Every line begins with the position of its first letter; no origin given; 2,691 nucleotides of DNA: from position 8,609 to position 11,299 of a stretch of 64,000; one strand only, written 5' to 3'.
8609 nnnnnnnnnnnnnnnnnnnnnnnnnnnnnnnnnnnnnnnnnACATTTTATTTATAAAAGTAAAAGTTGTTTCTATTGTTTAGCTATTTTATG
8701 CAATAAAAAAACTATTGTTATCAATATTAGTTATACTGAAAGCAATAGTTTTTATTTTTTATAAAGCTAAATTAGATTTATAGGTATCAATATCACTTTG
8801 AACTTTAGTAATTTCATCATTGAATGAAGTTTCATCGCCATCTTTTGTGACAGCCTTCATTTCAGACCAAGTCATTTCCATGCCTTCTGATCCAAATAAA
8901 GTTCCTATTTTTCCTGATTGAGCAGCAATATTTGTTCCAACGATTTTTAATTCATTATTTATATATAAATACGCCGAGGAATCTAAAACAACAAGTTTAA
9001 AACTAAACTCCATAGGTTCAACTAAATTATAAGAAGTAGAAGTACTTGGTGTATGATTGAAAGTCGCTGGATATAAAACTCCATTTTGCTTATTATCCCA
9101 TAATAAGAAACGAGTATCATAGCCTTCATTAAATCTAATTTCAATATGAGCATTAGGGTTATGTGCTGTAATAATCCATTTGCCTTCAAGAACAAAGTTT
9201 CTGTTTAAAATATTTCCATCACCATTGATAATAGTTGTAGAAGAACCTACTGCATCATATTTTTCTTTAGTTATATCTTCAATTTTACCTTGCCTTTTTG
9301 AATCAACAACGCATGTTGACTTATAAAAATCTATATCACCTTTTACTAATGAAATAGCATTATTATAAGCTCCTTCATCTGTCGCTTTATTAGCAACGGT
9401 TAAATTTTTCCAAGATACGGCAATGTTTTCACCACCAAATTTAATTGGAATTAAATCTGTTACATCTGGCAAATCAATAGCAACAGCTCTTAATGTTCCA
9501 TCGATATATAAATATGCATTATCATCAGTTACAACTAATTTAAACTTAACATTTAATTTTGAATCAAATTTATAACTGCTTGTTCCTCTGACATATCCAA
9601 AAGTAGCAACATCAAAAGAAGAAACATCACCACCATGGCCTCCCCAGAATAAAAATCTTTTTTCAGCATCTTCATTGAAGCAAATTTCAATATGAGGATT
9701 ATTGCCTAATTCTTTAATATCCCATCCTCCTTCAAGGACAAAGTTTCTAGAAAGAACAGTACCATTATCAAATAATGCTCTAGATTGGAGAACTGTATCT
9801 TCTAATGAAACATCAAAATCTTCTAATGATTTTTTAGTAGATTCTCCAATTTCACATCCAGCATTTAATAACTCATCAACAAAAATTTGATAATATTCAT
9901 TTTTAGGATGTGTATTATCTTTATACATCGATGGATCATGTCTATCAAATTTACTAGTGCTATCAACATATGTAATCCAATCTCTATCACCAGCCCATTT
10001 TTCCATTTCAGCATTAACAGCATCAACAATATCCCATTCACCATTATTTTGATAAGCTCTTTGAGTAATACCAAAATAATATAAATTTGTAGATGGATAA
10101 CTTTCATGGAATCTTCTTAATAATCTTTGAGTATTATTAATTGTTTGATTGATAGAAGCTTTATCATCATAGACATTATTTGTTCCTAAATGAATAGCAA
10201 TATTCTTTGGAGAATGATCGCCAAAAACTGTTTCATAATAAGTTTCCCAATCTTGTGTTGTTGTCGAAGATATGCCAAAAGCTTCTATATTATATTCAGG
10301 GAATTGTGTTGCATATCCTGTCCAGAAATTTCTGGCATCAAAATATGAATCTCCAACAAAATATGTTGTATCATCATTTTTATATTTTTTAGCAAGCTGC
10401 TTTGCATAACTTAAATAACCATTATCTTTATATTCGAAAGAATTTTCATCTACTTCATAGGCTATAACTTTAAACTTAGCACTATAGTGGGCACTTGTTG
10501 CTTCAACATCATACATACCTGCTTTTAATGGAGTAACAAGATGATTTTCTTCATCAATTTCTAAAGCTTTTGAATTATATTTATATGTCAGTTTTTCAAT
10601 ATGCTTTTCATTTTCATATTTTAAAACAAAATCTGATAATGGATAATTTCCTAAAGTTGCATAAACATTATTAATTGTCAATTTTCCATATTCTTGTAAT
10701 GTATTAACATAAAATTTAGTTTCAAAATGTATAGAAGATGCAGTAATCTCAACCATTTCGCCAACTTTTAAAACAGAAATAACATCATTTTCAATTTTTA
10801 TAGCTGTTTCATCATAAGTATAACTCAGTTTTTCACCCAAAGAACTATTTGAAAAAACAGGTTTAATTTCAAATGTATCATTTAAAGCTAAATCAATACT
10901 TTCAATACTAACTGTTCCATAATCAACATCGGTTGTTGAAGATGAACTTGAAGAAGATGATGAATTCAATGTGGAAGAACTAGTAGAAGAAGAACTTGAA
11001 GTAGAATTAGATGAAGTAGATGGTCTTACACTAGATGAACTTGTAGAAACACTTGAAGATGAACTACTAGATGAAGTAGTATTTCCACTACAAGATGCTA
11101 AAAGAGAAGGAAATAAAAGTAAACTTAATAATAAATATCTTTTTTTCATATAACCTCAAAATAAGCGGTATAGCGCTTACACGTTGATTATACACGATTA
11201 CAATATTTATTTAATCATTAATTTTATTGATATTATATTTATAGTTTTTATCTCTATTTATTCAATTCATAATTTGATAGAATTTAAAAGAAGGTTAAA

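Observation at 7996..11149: Surface lipoprotein combining an SGNH esterase with two tandem lectin-like domains, next to a cytoplasmic SGNH paralogue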

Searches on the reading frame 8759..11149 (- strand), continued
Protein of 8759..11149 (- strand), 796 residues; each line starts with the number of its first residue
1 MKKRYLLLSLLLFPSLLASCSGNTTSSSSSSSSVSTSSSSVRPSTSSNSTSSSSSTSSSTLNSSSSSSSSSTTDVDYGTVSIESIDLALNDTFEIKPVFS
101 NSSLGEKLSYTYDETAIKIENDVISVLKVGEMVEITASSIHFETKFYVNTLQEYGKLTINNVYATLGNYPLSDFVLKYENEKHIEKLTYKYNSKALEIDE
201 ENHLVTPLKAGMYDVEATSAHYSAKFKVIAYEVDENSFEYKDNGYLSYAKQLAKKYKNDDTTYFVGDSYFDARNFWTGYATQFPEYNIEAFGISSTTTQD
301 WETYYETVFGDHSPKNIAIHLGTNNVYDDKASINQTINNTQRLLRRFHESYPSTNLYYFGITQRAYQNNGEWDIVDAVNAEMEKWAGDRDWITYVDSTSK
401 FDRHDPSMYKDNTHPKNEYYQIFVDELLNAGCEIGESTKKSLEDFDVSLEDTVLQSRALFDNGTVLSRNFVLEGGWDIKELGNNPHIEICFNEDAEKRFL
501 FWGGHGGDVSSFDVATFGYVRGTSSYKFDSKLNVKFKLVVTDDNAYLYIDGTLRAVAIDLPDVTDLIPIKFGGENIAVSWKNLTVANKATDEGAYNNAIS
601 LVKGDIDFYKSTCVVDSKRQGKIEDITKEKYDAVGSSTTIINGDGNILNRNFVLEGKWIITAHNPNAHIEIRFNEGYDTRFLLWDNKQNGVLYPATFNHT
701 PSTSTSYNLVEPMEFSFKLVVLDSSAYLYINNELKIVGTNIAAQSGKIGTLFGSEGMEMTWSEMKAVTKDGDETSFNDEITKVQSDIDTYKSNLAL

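Call 63: search_protein_families(library=pfam, proteins=[L074:4280-5932:+, L062:4219-5880:+, L075:8994-13013:-, L007:9396-10655:-, L003:8867-10396:+, L022:2281-3231:+, L022:8264-9211:+], max_evalue=0.01)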
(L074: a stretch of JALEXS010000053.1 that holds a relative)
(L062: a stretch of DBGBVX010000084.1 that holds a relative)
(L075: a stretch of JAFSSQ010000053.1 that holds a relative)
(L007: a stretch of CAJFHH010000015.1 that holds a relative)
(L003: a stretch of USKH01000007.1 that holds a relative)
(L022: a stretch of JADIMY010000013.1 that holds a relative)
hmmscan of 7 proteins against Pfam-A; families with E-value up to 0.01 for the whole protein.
L074:4280-5932:+ (551 aa): 9 families
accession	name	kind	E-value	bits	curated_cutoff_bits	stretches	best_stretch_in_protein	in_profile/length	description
PF00005.33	ABC_tran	-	6.1e-30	105.1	25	1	52-192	3-136/137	ABC transporter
PF17912.7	OB_MalK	-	1.1e-06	29.9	27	0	459-475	37-53/53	MalK OB fold domain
PF02463.25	SMC_N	-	0.00011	22.1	40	1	59-238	23-211/220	RecF/RecN/SMC N terminal domain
PF13401.12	AAA_22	-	0.00026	21.7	27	1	59-134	4-61/130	AAA domain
PF03215.21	Rad17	-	0.00029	21.3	23.8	1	55-97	40-81/186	Rad17 P-loop domain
PF13304.12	AAA_21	-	0.0013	19.3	27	0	62-115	1-63/304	AAA domain, putative AbiEii toxin, Type IV TA system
PF20720.3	nSTAND3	-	0.0014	18.8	27.2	1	56-81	13-38/155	Novel STAND NTPase 3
PF00004.35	AAA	-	0.0015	19.4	21.2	1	63-114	1-52/131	ATPase family associated with various cellular activities (AAA)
PF01637.24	ATPase_2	-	0.0089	16.3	33.2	1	58-107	18-68/225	ATPase domain predominantly from Archaea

L062:4219-5880:+ (554 aa): 13 families
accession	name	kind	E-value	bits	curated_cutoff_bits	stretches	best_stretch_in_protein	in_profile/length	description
PF00005.33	ABC_tran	-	2.9e-29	102.9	25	1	57-197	3-136/137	ABC transporter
PF08402.16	TOBE_2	-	2.1e-07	31.4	21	1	471-545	1-76/76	TOBE domain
PF17850.7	CysA_C_terminal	-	1.2e-05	26.2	29.7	0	276-302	1-27/43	CysA C-terminal regulatory domain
PF17912.7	OB_MalK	-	2.3e-05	25.6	27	0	271-300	1-32/53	MalK OB fold domain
PF13401.12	AAA_22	-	0.00016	22.4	27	1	64-98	4-39/130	AAA domain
PF03215.21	Rad17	-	0.00059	20.3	23.8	1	60-88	40-68/186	Rad17 P-loop domain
PF13304.12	AAA_21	-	0.00092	19.8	27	0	67-129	1-72/304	AAA domain, putative AbiEii toxin, Type IV TA system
PF02463.25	SMC_N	-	0.0014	18.6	40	0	64-242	23-210/220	RecF/RecN/SMC N terminal domain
PF01637.24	ATPase_2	-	0.0026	18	33.2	1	64-112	19-68/225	ATPase domain predominantly from Archaea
PF00004.35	AAA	-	0.0027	18.6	21.2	1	68-119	1-52/131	ATPase family associated with various cellular activities (AAA)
PF13521.12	AAA_28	-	0.0031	18.2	27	0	68-111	2-41/164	AAA domain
PF20720.3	nSTAND3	-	0.0066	16.6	27.2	0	62-86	14-38/155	Novel STAND NTPase 3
PF24389.1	ORC-CDC6-like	-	0.0085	15.3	27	0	61-85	30-52/571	ORC-CDC6-like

L075:8994-13013:- (1340 aa): 4 families
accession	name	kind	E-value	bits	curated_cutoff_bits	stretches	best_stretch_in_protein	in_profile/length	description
PF13306.12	LRR_5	-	2.2e-94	312.5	27.7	6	187-296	3-109/127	BspA type Leucine rich repeat region (6 copies)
PF00404.24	Dockerin_1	-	3.4e-15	56.4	22.9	1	1280-1333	2-57/57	Dockerin type I domain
PF13855.12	LRR_8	-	1.3e-12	47.7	27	0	632-670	14-53/61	Leucine rich repeat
PF00963.24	Cohesin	-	1e-05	26.2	24.1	1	1147-1237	2-103/139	Cohesin domain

L007:9396-10655:- (420 aa): 0 families

L003:8867-10396:+ (510 aa): 2 families
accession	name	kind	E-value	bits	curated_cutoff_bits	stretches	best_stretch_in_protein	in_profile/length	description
PF03129.25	HGTP_anticodon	-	1.2e-23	83.5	21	1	419-506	1-93/94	Anticodon binding domain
PF00587.30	tRNA-synt_2b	-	1.2e-14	55.2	29.3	1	209-389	5-176/179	tRNA synthetase class II core domain (G, H, P, S and T)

L022:2281-3231:+ (317 aa): 2 families
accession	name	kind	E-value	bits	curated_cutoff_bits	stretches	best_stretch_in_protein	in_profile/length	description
PF13472.12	Lipase_GDSL_2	-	5.2e-13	50.3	32.9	1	144-306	1-178/178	GDSL-like Lipase/Acylhydrolase family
PF00657.28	Lipase_GDSL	-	7e-05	23.5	23.6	0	144-306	3-203/208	GDSL-like Lipase/Acylhydrolase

L022:8264-9211:+ (316 aa): 2 families
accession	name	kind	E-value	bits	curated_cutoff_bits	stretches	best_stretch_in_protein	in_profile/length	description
PF17182.10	OSK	-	0.00015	21.5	27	1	227-311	67-150/202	OSK domain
PF13472.12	Lipase_GDSL_2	-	0.0021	19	32.9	1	204-312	34-149/178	GDSL-like Lipase/Acylhydrolase family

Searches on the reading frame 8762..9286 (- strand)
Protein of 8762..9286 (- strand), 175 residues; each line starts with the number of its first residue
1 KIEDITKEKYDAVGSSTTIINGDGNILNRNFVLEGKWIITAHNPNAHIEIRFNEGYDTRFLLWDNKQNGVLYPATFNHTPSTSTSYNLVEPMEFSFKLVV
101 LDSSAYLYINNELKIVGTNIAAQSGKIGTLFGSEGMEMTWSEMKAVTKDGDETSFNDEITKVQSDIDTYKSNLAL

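Call 15: search_solved_structures(query=A2, max_evalue=10, show_alignments=2)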
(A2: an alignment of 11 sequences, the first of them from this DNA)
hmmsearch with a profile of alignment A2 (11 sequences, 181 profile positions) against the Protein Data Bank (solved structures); distinct sequences matched with E-value up to 10: 0.

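Call 16: search_protein_families(library=pfam, alignment_id=A2, max_evalue=10)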
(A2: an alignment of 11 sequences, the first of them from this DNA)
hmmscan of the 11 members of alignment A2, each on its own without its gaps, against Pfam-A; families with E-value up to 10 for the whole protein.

A. member 1, seq(175 aa): 0 families

B. families by the number of members that match (of 11 scanned): 8 families
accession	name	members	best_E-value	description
PF18079.6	AglB_L1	1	0.032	Archaeal glycosylation protein B long peripheral domain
PF24712.1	YxiG_2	1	0.075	YxiG-like protein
PF05506.17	PLipase_C_C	1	0.09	Bacterial phospholipase C, C-terminal domain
PF12359.13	DUF3645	1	0.092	Protein of unknown function (DUF3645)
PF01459.28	Porin_3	1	0.099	Eukaryotic porin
PF17081.10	SOP4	1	0.11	Suppressor of PMA 1-7 protein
PF24760.1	TPR_IF140_C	1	0.2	IF140 C-terminal TPR domain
PF07483.16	W_rich_C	1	0.59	Tryptophan-rich Synechocystis species C-terminal domain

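Call 35: predict_structure(alignment_id=A2)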
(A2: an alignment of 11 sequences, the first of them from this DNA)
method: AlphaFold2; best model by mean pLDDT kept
length: 175 residues; sequences in the alignment: 11
mean_pLDDT: 90.8   pTM: 0.89
mean pLDDT of the five models: 90.8, 90.1, 89.5, 89.4, 89.0
residues with pLDDT >= 90: 124; 70-90: 47; 50-70: 4; < 50: 0
segments of 3 or more residues with pLDDT < 50: none
pLDDT, mean of each block of 10 residues (from residue 1): 92 84 87 97 94 86 93 84 88 97 95 93 76 95 95 97 95 85
secondary structure, 60 per line:
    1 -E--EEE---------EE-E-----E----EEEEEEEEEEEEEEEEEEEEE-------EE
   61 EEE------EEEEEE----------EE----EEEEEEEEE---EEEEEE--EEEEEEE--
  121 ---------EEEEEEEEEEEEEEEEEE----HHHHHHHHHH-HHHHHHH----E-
elements in order: E5-7 E31-51 E59-63 E70-75 E92-100 E104-109 E112-118 E130-147 H152-161 H163-169

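Call 53: search_protein_representatives(alignment_id=A2)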
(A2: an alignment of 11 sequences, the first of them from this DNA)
Query: 11 sequences, 181 profile positions. Proteins with E-value up to 0.001 (for the whole library): 181; up to 1e-10: 151; up to 1e-30: 73. The best 150 are listed.
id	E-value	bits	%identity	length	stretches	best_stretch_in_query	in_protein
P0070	2.2e-93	327.0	-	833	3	7-175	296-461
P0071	1.5e-92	324.4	-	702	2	2-177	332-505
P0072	3.4e-92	323.2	-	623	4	16-173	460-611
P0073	3.4e-88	310.1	-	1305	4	22-164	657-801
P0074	4.8e-76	270.5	-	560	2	3-177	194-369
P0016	6.8e-70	250.5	-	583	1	2-180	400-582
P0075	1.7e-68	246.0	-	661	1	2-180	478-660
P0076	2.4e-68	245.5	-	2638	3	7-165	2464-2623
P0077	1.5e-67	242.9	-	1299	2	2-165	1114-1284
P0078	2.1e-61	222.9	-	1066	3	25-163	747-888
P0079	4.1e-61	221.9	-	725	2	7-174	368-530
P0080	3.3e-60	218.9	-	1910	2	3-166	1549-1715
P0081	6.4e-60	218.0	-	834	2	3-163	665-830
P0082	1.3e-59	217.0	-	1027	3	31-167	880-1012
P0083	3.9e-57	208.9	-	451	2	2-180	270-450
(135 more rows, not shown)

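Call 56: search_protein_families(library=pfam, alignment_id=A3, max_evalue=0.001)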
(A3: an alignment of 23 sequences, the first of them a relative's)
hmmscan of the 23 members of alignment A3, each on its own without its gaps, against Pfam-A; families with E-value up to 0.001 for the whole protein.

A. member 1, P0076 (2638 aa): 1 family
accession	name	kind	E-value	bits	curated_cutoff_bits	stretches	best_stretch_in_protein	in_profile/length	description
PF13472.12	Lipase_GDSL_2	-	4.1e-08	34.4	32.9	1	1915-2079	19-177/178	GDSL-like Lipase/Acylhydrolase family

B. families by the number of members that match (of 23 scanned): 17 families
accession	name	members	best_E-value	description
PF13472.12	Lipase_GDSL_2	13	2.8e-13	GDSL-like Lipase/Acylhydrolase family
PF00657.28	Lipase_GDSL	7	2.2e-09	GDSL-like Lipase/Acylhydrolase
PF09479.16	Flg_new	5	1.8e-48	Listeria-Bacteroides repeat domain (List_Bact_rpt)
PF02368.24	Big_2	3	9.4e-11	Bacterial Ig-like domain (group 2)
PF14200.12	RicinB_lectin_2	2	5e-28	Ricin-type beta-trefoil lectin domain-like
PF13205.12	Big_5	2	8e-12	Bacterial Ig-like domain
PF20578.4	aBig_2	2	1.7e-09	Atrophied bacterial Ig domain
PF17389.8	Bac_rhamnosid6H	1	7.8e-24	Bacterial alpha-L-rhamnosidase 6 hairpin glycosidase domain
PF00404.24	Dockerin_1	1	9.8e-11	Dockerin type I domain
PF13620.12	CarboxypepD_reg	1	5.8e-09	Carboxypeptidase regulatory-like domain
PF00652.28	Ricin_B_lectin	1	2.2e-06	Ricin-type beta-trefoil lectin domain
PF06832.18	BiPBP_C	1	5.8e-06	Penicillin-Binding Protein C-terminus Family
PF16371.11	MetallophosN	1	5.4e-05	N terminal of Calcineurin-like phosphoesterase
PF15976.11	CooC_C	1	0.00014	CS1-pili formation C-terminal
PF24517.2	CBM96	1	0.00023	Carbohydrate-binding module family 96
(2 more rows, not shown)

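Call 66: fold_search(model_id=the predicted structure, library=pdb)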
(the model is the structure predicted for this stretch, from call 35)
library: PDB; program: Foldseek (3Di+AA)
matches with E <= 10: 1742; with E <= 0.001: 269
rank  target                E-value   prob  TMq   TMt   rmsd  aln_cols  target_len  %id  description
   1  6n3r_C                6.7e-06  1.00  0.44  0.54   5.8       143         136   12  Sheep Galectin-11 (LGALS11) complex with galactose (released 2020-05-20)
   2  6n44_C                7.4e-06  1.00  0.43  0.54   5.8       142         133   12  Sheep Galectin-11 (LGALS11) complex with glycerol (released 2020-05-20)
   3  6n44_F                7.8e-06  1.00  0.44  0.55   5.7       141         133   12  Sheep Galectin-11 (LGALS11) complex with glycerol (released 2020-05-20)
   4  6n3r_B                8.3e-06  1.00  0.44  0.54   5.7       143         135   12  Sheep Galectin-11 (LGALS11) complex with galactose (released 2020-05-20)
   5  8aa2_E                8.3e-06  1.00  0.43  0.19   8.5       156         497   16  Inactive levan utilisation machinery (utilisome) in the presence of levan fructo-oligosaccharides DP 15-25 (released 2023-06-07)
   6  6glx_A                1.0e-05  1.00  0.39  0.47   6.1       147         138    8  Structure of galectin-10 in complex with the Fab fragment of a Charcot-Leyden crystal solubilizing antibody, 4E8 (released 2019-06-05)
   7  6a1y                  1.3e-05  1.00  0.42  0.50   5.8       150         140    9  Charcot-Leyden crystal protein/Galectin-10 variant Y35A (released 2018-12-26)
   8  6qrn                  1.5e-05  1.00  0.42  0.50   5.8       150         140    9  Galectin-10 complexed with ribose (released 2019-06-05)
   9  6gkt_C                1.6e-05  1.00  0.41  0.50   5.9       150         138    9  X-ray structure of a non-autocrystallizing galectin-10 variant, Gal10-Tyr69Glu (released 2019-06-05)
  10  6n3r_G                1.7e-05  1.00  0.44  0.55   5.7       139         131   12  Sheep Galectin-11 (LGALS11) complex with galactose (released 2020-05-20)
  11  5xrm                  1.7e-05  1.00  0.41  0.49   5.9       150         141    9  Galectin-10/Charcot-Leyden crystal protein variant W72A crystal structure (released 2018-01-24)
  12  5xrn                  1.7e-05  1.00  0.40  0.48   5.8       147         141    8  Galectin-10/Charcot-Leyden crystal protein variant K73A crystal structure (released 2018-01-24)
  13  6gks                  1.8e-05  1.00  0.40  0.48   5.8       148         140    8  X-ray structure determined from recombinant Charcot-Leyden crystal (released 2019-06-05)
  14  6glx_B                1.8e-05  1.00  0.40  0.49   6.3       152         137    8  Structure of galectin-10 in complex with the Fab fragment of a Charcot-Leyden crystal solubilizing antibody, 4E8 (released 2019-06-05)
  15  8yqa                  1.8e-05  1.00  0.38  0.47   6.4       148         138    8  Galectin-10 L27A (released 2025-03-26)
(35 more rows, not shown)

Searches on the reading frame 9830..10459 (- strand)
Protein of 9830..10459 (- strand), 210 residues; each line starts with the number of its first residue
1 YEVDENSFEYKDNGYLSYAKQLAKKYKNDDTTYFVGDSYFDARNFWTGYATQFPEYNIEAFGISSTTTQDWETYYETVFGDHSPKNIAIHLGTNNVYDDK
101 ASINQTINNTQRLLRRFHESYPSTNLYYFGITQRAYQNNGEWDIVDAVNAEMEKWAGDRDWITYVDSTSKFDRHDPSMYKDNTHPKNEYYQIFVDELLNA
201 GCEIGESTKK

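Call 23: search_solved_structures(query=window:9830-10459:-, max_evalue=0.01, show_alignments=2)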
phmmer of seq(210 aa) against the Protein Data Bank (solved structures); distinct sequences matched with E-value up to 0.01: 1.
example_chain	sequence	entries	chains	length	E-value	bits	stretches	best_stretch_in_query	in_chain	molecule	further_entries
3p94_A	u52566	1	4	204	0.0016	21.7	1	24-197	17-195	GDSL-like Lipase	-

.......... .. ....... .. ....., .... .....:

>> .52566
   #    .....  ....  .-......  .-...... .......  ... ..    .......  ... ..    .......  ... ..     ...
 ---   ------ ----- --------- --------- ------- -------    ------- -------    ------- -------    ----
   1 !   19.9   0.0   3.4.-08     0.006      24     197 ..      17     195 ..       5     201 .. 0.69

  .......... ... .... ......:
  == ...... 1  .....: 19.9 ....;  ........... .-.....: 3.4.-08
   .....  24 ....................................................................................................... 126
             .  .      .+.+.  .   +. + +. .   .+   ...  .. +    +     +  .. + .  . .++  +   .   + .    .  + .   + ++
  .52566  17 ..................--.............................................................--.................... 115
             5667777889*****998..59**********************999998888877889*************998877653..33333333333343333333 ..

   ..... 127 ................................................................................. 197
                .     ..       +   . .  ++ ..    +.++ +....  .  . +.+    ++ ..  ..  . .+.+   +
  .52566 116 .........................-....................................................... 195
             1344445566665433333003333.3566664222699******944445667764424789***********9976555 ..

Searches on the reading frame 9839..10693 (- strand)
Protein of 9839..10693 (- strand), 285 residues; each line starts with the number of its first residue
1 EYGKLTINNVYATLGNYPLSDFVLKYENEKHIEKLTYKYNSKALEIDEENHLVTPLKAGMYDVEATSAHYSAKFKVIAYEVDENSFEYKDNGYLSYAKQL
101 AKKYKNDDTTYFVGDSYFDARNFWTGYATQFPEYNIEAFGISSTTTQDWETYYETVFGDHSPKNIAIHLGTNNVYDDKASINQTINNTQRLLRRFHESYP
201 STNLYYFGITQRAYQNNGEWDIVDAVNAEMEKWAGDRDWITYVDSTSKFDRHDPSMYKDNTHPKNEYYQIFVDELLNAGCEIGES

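Call 79: find_homologous_proteins(query=window:9839-10693:-, max_evalue=0.00001)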
Query seq(285 aa) (285 aa): 7 proteins with E <= 0.00001 among 263 candidates.
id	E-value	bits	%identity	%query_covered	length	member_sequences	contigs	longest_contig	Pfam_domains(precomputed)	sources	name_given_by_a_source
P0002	4.4e-194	662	100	100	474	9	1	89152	PF13472.13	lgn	-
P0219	5.9e-68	248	99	41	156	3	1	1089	-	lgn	-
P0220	3.4e-56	209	41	96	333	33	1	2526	-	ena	-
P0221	4.7e-54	202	42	97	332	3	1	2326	-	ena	-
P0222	4.7e-45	173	38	98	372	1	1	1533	PF13472.13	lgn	-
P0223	8.8e-36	142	34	99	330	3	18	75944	PF13472.13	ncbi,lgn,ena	-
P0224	5.6e-18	84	31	81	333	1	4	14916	PF13472.13,PF00657.29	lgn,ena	-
